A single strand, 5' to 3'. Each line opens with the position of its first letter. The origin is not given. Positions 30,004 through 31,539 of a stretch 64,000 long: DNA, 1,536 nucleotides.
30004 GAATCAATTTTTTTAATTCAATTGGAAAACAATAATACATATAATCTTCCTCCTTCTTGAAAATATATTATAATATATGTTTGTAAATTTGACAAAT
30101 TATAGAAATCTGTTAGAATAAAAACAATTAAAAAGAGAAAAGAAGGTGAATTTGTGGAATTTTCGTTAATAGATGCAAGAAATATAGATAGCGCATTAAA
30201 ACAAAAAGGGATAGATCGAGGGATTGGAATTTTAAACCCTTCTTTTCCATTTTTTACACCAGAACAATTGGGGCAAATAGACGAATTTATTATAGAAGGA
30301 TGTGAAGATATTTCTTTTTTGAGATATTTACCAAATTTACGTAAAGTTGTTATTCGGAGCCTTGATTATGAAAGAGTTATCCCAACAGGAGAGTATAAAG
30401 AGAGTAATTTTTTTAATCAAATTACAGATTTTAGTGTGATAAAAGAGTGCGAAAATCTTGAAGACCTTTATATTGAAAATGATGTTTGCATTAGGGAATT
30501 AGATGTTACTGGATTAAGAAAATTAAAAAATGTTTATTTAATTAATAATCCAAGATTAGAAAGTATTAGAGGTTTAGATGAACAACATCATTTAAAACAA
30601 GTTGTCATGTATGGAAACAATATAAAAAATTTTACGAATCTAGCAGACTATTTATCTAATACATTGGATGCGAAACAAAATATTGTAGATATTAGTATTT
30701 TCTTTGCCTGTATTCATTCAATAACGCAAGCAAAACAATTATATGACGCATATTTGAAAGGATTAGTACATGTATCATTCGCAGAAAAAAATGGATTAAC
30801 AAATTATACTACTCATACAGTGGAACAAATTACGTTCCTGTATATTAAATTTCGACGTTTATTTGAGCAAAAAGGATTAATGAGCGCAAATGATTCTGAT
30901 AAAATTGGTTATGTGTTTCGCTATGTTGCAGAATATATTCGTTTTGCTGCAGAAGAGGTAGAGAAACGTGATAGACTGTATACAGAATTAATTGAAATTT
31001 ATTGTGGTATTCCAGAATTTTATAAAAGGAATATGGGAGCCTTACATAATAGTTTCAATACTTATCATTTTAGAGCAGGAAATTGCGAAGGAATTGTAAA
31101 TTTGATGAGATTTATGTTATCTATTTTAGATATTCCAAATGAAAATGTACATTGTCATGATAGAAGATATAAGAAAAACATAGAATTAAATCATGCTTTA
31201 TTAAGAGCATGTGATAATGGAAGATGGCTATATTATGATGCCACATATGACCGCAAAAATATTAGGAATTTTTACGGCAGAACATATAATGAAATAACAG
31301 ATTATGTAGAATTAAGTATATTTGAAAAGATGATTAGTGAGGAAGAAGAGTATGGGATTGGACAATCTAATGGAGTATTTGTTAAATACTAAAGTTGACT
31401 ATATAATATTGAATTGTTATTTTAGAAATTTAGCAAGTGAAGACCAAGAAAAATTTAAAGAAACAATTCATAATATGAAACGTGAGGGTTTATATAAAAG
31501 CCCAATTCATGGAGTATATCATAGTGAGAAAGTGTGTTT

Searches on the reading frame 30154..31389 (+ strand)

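Call 30: search_protein_families(library=pfam, proteins=[window:30154-31389:+], max_evalue=0.00001)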
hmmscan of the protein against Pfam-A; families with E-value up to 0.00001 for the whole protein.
window:30154-31389:+ (412 aa): 1 family
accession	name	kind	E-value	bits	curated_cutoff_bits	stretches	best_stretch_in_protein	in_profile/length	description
PF12799.13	LRR_4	-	6.4e-08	33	27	0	123-164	2-43/44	Leucine Rich repeats (2 copies)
